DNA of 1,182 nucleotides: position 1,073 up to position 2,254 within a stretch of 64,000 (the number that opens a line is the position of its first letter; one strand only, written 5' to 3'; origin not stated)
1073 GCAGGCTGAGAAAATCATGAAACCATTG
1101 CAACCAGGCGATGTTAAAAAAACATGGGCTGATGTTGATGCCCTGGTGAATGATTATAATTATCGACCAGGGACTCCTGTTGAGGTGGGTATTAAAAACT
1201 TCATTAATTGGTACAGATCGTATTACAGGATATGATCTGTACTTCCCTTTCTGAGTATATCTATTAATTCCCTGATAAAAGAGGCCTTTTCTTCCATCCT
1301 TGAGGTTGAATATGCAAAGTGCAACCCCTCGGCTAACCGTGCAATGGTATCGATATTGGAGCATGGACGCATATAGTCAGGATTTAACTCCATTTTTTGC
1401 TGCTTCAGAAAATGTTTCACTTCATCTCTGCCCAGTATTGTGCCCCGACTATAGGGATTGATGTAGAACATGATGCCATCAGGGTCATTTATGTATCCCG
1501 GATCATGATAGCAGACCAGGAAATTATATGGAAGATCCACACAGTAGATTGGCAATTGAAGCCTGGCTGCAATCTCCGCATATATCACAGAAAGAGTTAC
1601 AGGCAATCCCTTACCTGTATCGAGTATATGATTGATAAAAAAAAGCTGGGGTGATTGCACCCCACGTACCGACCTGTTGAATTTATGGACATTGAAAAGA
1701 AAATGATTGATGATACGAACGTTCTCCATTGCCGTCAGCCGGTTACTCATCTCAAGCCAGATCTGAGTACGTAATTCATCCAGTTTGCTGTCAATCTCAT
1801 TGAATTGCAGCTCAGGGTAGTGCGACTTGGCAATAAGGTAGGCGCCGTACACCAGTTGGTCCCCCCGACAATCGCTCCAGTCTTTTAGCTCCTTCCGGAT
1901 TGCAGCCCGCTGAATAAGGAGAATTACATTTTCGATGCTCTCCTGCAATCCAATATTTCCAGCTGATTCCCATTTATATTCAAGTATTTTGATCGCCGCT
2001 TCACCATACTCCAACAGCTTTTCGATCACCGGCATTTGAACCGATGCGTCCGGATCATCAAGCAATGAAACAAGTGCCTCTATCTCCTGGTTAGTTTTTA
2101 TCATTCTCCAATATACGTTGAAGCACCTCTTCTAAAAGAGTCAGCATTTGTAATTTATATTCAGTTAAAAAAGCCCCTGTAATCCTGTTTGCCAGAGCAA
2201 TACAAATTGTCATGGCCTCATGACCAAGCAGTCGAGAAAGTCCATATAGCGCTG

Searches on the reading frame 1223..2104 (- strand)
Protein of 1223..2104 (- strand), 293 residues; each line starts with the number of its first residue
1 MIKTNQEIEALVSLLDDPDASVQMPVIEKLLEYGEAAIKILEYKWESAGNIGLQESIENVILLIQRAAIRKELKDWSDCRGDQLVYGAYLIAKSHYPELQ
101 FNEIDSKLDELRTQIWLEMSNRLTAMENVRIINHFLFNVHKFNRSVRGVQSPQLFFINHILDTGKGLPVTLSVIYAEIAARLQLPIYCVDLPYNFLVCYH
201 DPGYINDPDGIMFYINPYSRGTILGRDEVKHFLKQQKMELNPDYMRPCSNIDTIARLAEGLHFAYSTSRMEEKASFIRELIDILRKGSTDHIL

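Call 65: find_encoding_contigs(protein=window:1223-2104:-, flank=10000, max_places=2)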
Protein window:1223-2104:- (293 aa): no gene with exactly this product is on record in the collection.
